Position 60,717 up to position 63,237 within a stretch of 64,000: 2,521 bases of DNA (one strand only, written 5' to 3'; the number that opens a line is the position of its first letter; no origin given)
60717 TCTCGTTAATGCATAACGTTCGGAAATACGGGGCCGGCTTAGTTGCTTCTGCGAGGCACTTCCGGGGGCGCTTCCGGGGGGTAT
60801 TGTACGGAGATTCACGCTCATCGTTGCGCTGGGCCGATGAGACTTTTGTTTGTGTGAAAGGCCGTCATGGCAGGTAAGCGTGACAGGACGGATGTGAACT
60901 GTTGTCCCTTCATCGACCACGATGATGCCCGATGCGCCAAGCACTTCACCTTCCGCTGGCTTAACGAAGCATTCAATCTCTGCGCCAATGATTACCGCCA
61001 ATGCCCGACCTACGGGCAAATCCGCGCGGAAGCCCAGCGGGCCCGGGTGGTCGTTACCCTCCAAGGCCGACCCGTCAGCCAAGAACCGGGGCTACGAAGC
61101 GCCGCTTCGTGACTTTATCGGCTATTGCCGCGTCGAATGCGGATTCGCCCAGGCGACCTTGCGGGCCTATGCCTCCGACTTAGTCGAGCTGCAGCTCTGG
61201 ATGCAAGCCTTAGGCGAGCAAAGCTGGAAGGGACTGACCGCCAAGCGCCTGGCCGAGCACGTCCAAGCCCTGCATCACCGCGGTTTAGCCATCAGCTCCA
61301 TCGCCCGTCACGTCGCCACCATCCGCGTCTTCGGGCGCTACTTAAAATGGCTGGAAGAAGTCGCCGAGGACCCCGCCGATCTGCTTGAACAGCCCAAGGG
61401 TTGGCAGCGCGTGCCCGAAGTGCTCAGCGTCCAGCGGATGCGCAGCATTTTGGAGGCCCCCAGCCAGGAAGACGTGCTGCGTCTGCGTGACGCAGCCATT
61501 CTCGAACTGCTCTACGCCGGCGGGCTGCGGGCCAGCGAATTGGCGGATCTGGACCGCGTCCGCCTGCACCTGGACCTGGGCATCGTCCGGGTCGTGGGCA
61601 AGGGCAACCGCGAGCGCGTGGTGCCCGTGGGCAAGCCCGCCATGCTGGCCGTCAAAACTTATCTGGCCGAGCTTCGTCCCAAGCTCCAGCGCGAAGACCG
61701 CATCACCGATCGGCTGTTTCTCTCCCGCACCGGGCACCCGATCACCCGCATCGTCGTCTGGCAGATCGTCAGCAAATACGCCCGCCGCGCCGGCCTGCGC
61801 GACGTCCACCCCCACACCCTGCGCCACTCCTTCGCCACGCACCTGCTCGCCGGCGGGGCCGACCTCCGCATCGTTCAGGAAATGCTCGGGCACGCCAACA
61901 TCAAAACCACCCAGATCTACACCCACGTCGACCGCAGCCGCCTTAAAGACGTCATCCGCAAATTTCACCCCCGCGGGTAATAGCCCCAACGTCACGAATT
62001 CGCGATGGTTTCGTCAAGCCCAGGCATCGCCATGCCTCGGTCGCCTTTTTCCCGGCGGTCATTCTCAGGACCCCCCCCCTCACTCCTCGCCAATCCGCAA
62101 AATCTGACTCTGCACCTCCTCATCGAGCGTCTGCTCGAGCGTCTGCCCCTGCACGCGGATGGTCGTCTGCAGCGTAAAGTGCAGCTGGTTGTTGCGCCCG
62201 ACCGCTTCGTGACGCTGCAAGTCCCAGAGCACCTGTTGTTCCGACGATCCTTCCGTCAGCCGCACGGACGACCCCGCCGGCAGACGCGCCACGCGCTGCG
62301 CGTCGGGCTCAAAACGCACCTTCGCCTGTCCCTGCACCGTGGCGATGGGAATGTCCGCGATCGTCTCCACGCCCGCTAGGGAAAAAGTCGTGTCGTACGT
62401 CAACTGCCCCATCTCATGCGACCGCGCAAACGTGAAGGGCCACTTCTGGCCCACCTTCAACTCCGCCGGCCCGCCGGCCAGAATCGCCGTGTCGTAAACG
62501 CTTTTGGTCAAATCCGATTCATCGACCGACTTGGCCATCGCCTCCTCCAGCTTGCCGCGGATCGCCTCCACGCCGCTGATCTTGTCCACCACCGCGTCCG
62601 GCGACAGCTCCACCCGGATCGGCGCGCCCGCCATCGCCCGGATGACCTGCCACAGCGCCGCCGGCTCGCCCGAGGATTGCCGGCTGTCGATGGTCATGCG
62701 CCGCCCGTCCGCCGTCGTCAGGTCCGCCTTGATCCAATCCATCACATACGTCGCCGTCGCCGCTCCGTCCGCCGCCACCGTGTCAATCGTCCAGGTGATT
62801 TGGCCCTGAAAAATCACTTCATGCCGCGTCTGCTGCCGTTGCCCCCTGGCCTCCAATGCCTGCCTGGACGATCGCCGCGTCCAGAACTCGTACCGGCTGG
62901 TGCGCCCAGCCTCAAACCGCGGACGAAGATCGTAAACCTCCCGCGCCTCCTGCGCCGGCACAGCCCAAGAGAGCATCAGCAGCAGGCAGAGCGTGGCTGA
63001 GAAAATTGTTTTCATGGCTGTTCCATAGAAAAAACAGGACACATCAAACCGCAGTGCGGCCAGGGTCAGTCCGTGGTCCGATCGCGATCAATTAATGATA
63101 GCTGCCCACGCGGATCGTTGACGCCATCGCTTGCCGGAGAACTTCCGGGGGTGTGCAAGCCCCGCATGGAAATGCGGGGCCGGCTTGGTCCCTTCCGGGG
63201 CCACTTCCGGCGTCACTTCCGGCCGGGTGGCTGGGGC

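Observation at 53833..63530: Composite 'element A': six same-orientation copies within 10 kb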

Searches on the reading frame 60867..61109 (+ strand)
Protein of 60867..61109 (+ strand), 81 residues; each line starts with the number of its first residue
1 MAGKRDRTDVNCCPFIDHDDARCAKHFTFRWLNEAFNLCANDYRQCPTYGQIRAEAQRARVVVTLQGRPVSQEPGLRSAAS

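Call 107: search_protein_families(library=pfam, proteins=[window:60867-61109:+], max_evalue=0.001)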
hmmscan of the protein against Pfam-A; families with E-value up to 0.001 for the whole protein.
window:60867-61109:+ (81 aa): 0 families

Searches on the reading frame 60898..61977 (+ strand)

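Call 26: search_protein_families(library=pfam, proteins=[window:60898-61977:+], max_evalue=0.001)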
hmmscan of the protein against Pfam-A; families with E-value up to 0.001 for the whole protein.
window:60898-61977:+ (360 aa): 2 families
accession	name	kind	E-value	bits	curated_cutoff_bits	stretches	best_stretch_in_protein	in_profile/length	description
PF00589.27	Phage_integrase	-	1.4e-44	152.4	27.1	1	175-346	2-170/172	Phage integrase family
PF02899.23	Phage_int_SAM_1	-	2.9e-13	50.3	22.3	1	72-151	3-81/83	Phage integrase, N-terminal SAM-like domain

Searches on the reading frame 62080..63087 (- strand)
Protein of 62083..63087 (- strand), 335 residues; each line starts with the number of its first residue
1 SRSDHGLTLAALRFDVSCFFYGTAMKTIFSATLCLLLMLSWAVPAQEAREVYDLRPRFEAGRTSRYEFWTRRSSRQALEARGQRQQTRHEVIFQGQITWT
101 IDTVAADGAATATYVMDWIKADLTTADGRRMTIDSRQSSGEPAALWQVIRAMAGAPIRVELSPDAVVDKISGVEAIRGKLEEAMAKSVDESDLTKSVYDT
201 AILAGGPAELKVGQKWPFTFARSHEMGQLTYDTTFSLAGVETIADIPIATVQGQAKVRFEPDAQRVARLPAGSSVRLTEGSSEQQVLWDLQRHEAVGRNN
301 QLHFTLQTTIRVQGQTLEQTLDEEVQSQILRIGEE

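Call 16: find_encoding_contigs(protein=window:62080-63015:-, flank=10000, max_places=6)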
Protein window:62080-63015:- (311 aa): no gene with exactly this product is on record in the collection.

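Call 26: search_protein_families(library=pfam, proteins=[window:62083-63087:-], max_evalue=0.001)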
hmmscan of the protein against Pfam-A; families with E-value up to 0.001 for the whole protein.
window:62083-63087:- (335 aa): 2 families
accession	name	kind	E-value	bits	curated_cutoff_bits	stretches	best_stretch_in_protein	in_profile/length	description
PF19777.4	DUF6263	-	2.6e-08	34.2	26.7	1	108-260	2-162/196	Family of unknown function (DUF6263)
PF08948.16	PRD1_P5_spike_N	-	0.00014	22.3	25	0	136-177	18-59/126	Bacteriophage PRD1, P5, spike N-terminal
